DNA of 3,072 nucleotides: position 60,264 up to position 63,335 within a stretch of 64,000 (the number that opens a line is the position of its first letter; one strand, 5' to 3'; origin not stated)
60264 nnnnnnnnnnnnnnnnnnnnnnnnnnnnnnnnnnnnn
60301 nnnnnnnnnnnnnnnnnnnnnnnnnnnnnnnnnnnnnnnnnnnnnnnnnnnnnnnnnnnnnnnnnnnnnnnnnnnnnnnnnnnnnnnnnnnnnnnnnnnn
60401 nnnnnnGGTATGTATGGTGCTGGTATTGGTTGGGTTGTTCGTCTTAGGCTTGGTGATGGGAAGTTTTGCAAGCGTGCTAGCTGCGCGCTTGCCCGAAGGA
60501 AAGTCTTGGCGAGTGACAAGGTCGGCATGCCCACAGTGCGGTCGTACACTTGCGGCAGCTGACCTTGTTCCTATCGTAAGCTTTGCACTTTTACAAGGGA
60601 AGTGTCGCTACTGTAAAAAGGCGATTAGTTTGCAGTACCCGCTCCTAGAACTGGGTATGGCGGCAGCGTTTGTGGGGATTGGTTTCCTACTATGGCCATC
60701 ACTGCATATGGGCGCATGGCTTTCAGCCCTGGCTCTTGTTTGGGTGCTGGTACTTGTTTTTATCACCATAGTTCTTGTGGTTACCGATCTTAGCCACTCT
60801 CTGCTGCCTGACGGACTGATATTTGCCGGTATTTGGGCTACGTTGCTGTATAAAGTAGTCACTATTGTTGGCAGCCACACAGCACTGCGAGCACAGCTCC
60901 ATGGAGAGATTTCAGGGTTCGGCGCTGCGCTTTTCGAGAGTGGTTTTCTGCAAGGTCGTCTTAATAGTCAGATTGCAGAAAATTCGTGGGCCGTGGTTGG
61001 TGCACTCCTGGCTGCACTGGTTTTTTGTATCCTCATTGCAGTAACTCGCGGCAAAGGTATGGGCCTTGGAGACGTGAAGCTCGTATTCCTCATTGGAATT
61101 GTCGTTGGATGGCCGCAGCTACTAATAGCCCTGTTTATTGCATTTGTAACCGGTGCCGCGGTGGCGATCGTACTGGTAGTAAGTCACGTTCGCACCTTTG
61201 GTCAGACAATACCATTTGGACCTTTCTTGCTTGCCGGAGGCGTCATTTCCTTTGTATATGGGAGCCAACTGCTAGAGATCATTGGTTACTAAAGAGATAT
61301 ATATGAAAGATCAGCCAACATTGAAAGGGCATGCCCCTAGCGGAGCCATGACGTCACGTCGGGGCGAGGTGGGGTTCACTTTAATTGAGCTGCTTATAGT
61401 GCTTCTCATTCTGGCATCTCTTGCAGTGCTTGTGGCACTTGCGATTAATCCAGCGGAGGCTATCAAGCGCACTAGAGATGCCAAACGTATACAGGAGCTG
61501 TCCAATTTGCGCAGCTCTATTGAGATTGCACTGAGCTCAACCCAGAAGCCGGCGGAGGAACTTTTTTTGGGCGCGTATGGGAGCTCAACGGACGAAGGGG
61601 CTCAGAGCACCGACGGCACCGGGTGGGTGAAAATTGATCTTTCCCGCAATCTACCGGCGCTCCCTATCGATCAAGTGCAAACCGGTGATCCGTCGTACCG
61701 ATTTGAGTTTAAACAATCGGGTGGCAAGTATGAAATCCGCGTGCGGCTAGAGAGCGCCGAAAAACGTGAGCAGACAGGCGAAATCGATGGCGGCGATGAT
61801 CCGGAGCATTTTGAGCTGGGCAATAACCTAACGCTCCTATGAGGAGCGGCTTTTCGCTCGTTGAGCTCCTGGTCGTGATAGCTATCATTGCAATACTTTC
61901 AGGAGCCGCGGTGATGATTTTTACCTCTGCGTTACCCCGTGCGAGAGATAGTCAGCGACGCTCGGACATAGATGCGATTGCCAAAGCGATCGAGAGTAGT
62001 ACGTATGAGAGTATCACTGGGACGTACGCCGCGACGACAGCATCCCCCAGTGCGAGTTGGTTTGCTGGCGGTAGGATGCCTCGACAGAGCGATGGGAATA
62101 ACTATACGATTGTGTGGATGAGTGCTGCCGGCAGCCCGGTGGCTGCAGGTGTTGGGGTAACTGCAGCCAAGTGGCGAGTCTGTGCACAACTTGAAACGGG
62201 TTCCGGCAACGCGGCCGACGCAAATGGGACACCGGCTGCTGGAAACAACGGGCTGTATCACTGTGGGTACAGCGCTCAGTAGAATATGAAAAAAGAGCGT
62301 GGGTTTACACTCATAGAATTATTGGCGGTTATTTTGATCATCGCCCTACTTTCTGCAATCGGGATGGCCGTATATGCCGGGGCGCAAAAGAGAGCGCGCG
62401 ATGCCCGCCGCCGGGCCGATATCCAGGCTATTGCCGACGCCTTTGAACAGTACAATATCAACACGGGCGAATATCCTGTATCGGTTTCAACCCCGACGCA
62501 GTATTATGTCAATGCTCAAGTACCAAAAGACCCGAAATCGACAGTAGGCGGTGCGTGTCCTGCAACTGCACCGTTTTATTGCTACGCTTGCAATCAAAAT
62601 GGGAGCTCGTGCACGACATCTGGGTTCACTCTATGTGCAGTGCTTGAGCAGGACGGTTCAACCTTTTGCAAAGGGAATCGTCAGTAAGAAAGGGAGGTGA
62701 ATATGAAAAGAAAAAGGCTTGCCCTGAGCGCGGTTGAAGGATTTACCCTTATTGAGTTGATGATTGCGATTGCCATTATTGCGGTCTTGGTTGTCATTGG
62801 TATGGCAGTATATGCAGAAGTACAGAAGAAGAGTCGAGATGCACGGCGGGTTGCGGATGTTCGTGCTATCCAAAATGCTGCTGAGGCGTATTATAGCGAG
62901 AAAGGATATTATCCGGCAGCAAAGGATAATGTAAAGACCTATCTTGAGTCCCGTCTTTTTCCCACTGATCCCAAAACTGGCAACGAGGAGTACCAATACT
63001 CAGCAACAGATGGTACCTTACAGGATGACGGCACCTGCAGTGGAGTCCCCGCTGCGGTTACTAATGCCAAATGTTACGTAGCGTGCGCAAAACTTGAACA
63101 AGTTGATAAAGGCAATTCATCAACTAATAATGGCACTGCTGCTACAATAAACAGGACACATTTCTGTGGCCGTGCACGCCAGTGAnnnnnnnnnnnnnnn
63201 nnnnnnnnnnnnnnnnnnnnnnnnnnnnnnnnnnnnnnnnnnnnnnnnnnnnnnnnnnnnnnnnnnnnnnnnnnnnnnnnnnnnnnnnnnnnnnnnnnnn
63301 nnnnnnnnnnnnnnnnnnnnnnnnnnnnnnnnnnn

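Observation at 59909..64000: Tandem array of at least seven type IV pilin-like paralogues downstream of pilB-pilT-pilC-pilD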

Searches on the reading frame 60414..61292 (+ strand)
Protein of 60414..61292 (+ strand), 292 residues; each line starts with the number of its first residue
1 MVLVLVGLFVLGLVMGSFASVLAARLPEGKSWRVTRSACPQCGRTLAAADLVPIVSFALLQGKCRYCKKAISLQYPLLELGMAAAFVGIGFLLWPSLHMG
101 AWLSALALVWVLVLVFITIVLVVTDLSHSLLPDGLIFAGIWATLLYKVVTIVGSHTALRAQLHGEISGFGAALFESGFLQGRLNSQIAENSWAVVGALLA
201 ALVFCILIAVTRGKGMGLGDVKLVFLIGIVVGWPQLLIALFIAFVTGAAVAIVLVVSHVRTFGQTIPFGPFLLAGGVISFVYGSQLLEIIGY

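Call 7: search_protein_families(library=pfam, proteins=[window:60414-61292:+], max_evalue=0.01)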
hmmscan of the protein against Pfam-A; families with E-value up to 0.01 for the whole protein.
window:60414-61292:+ (292 aa): 3 families
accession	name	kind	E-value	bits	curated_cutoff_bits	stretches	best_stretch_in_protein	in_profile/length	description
PF06750.18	A24_N_bact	-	3.5e-27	94.7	23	1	10-89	1-80/84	Bacterial Peptidase A24 N-terminal domain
PF01478.23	Peptidase_A24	-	8.2e-11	42.7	26.5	1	112-252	1-104/104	Type IV leader peptidase family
PF10777.14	YlaC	-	0.00097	19.4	27.5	0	62-117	23-78/154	Inner membrane protein YlaC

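Call 8: search_protein_families(library=ncbifam, proteins=[window:60414-61292:+], max_evalue=0.01)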
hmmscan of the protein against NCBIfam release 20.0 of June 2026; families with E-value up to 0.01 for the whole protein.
window:60414-61292:+ (292 aa): 0 families

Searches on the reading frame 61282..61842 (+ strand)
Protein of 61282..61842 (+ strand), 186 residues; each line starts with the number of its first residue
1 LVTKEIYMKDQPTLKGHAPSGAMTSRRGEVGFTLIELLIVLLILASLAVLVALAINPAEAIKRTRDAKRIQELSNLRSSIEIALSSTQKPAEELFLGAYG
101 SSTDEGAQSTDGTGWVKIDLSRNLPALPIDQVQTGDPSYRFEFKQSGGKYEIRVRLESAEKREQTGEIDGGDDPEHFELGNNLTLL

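Call 7: search_protein_families(library=pfam, proteins=[window:61282-61842:+], max_evalue=0.01)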
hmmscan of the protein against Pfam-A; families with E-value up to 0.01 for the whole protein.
window:61282-61842:+ (186 aa): 1 family
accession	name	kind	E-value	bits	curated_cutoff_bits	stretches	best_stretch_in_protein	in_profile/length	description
PF07963.17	N_methyl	-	0.0017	18.3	21.2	1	31-51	6-26/27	Prokaryotic N-terminal methylation motif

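Call 8: search_protein_families(library=ncbifam, proteins=[window:61282-61842:+], max_evalue=0.01)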
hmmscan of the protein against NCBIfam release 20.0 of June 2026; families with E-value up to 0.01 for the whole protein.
window:61282-61842:+ (186 aa): 8 families
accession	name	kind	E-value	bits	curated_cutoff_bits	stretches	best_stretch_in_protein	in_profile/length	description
NF040982.1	ComGD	equivalog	9.2e-05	22.9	70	1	31-72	3-45/139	competence type IV pilus minor pilin ComGD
TIGR01708.2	typeII_sec_gspH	equivalog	0.0001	22.3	80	1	30-71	2-44/169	type II secretion system minor pseudopilin GspH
TIGR02532.1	IV_pilin_GFxxxE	domain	0.00012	21.8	16.3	1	31-51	3-23/24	prepilin-type N-terminal cleavage/methylation domain-containing protein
NF041002.1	pilin_ComGF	equivalog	0.00013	22.2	80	1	30-88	2-60/139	competence type IV pilus minor pilin ComGF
TIGR01710.1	typeII_sec_gspG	equivalog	0.00058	19.9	88.85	1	31-96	2-66/134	type II secretion system major pseudopilin GspG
NF040999.1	pilin_ComGC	equivalog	0.00061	19.9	75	1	31-51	3-23/84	competence type IV pilus major pilin ComGC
NF041013.1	T4P_ComGE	equivalog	0.0084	16.2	49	0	31-51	5-25/83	competence type IV pilus minor pilin ComGE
TIGR02523.1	type_IV_pilV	equivalog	0.0086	16.6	52.2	0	30-76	2-46/139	type IV pilus modification protein PilV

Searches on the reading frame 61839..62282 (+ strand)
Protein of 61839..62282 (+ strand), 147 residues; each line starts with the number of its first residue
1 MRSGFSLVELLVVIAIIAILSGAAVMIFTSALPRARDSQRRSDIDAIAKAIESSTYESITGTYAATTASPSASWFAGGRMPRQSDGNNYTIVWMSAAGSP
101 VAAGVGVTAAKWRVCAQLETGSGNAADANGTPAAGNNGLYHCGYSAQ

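Call 7: search_protein_families(library=pfam, proteins=[window:61839-62282:+], max_evalue=0.01)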
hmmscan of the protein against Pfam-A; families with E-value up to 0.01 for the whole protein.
window:61839-62282:+ (147 aa): 1 family
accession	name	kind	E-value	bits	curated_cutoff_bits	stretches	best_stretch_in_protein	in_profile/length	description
PF07963.17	N_methyl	-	2.3e-07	30.5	21.2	1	2-24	4-26/27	Prokaryotic N-terminal methylation motif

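Call 8: search_protein_families(library=ncbifam, proteins=[window:61839-62282:+], max_evalue=0.01)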
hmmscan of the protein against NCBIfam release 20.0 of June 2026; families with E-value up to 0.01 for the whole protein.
window:61839-62282:+ (147 aa): 10 families
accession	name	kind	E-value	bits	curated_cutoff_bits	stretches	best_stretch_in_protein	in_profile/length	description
TIGR02532.1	IV_pilin_GFxxxE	domain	1e-07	31.5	16.3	1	2-25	1-24/24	prepilin-type N-terminal cleavage/methylation domain-containing protein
TIGR01708.2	typeII_sec_gspH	equivalog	4.5e-07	30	80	1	3-36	2-35/169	type II secretion system minor pseudopilin GspH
TIGR01710.1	typeII_sec_gspG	equivalog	2.8e-06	27.4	88.85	1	3-55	1-53/134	type II secretion system major pseudopilin GspG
NF007862.0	PRK10574.1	equivalog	1.9e-05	24.8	138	1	3-33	5-35/145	prepilin peptidase-dependent pilin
NF041775.1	typeIV_PilA_Myxo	equivalog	0.0001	22.4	400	1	3-53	11-61/214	type IV pilin protein PilA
NF040999.1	pilin_ComGC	equivalog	0.00058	20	75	1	3-53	2-48/84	competence type IV pilus major pilin ComGC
TIGR01711.1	gspJ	equivalog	0.0012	18.7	64.85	1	4-33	2-31/192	type II secretion system minor pseudopilin GspJ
NF047827.1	T3SSXpsH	equivalog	0.0017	18.2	160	1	4-58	2-53/145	type II secretion system protein XpsH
TIGR02596.1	TIGR02596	subfamily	0.0018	18.4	70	1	5-32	1-28/196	Verru_Chthon cassette protein D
NF007800.0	PRK10506.1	equivalog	0.0031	17.3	158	1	2-26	8-32/163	prepilin peptidase-dependent protein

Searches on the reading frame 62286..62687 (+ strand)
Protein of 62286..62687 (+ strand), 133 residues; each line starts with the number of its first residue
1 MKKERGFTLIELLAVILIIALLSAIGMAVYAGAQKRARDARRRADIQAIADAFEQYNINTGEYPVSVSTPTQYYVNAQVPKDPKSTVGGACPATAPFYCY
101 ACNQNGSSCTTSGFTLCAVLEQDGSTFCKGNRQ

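Call 7: search_protein_families(library=pfam, proteins=[window:62286-62687:+], max_evalue=0.01)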
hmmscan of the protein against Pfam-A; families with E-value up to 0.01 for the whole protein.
window:62286-62687:+ (133 aa): 2 families
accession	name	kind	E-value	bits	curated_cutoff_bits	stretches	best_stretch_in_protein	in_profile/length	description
PF07963.17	N_methyl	-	5.9e-08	32.4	21.2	1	1-25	1-25/27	Prokaryotic N-terminal methylation motif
PF08334.16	T2SSG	-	0.0023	18.4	21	0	32-66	4-38/108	Type II secretion system (T2SS), protein G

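Call 8: search_protein_families(library=ncbifam, proteins=[window:62286-62687:+], max_evalue=0.01)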
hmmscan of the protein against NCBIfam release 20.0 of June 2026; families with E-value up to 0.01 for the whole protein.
window:62286-62687:+ (133 aa): 10 families
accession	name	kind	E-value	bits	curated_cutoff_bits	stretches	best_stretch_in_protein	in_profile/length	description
TIGR01710.1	typeII_sec_gspG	equivalog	4.5e-12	46.1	88.85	1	5-66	1-62/134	type II secretion system major pseudopilin GspG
NF007862.0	PRK10574.1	equivalog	7e-08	32.7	138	1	1-37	1-37/145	prepilin peptidase-dependent pilin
TIGR02532.1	IV_pilin_GFxxxE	domain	4.6e-07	29.4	16.3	1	5-26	2-23/24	prepilin-type N-terminal cleavage/methylation domain-containing protein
TIGR01708.2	typeII_sec_gspH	equivalog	7.3e-07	29.3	80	1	4-50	1-47/169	type II secretion system minor pseudopilin GspH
NF007800.0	PRK10506.1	equivalog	9.6e-07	28.8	158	1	1-39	5-43/163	prepilin peptidase-dependent protein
NF041775.1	typeIV_PilA_Myxo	equivalog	6e-06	26.4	400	1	3-54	9-60/214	type IV pilin protein PilA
NF040999.1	pilin_ComGC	equivalog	3.9e-05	23.8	75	1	5-68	2-65/84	competence type IV pilus major pilin ComGC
NF041013.1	T4P_ComGE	equivalog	0.00094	19.2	49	1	2-61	1-61/83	competence type IV pilus minor pilin ComGE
NF040982.1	ComGD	equivalog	0.0013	19.1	70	1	4-37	1-34/139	competence type IV pilus minor pilin ComGD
TIGR02596.1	TIGR02596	subfamily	0.0018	18.4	70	1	7-40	1-37/196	Verru_Chthon cassette protein D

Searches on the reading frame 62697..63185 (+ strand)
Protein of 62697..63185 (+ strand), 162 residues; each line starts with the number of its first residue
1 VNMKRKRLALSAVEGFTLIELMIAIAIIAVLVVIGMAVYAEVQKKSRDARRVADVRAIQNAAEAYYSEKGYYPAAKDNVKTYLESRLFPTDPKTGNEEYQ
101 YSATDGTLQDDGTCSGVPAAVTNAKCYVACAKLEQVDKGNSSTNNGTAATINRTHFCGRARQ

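Call 7: search_protein_families(library=pfam, proteins=[window:62697-63185:+], max_evalue=0.01)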
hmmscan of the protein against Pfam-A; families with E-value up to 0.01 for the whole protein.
window:62697-63185:+ (162 aa): 1 family
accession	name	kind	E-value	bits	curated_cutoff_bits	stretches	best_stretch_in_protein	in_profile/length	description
PF07963.17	N_methyl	-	3.2e-06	26.9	21.2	1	14-34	5-25/27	Prokaryotic N-terminal methylation motif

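Call 8: search_protein_families(library=ncbifam, proteins=[window:62697-63185:+], max_evalue=0.01)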
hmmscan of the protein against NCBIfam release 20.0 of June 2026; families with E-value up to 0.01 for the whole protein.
window:62697-63185:+ (162 aa): 14 families
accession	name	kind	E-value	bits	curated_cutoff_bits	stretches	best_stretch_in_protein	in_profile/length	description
NF041775.1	typeIV_PilA_Myxo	equivalog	7e-10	39.2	400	1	14-78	11-75/214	type IV pilin protein PilA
TIGR01710.1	typeII_sec_gspG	equivalog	4.1e-09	36.6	88.85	1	15-96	2-83/134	type II secretion system major pseudopilin GspG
NF007862.0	PRK10574.1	equivalog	4.9e-07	30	138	1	14-45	5-36/145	prepilin peptidase-dependent pilin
NF040999.1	pilin_ComGC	equivalog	1.6e-06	28.2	75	1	14-77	2-65/84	competence type IV pilus major pilin ComGC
NF041013.1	T4P_ComGE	equivalog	1.7e-06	28.1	49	1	13-63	3-54/83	competence type IV pilus minor pilin ComGE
TIGR02532.1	IV_pilin_GFxxxE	domain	1.7e-06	27.6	16.3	1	15-35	3-23/24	prepilin-type N-terminal cleavage/methylation domain-containing protein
NF007800.0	PRK10506.1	equivalog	2.5e-06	27.4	158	1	12-58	7-53/163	prepilin peptidase-dependent protein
TIGR01711.1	gspJ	equivalog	1.6e-05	24.8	64.85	1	15-55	2-43/192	type II secretion system minor pseudopilin GspJ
TIGR02599.1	TIGR02599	subfamily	3.5e-05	23.2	256.5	1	15-64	1-51/361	Verru_Chthon cassette protein C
TIGR01708.2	typeII_sec_gspH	equivalog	0.0001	22.3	80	1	14-50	2-37/169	type II secretion system minor pseudopilin GspH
TIGR02596.1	TIGR02596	subfamily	0.00024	21.3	70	1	16-54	1-42/196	Verru_Chthon cassette protein D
TIGR01707.1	gspI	equivalog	0.00082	19.8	44.35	1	15-52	1-35/101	type II secretion system minor pseudopilin GspI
NF007848.0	PRK10557.1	equivalog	0.0011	18.3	120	1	12-51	9-48/192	prepilin peptidase-dependent protein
NF051431.1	Rv0361_Cterm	subfamily_domain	0.0034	17.6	37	0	21-68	5-49/140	Rv0361 family membrane protein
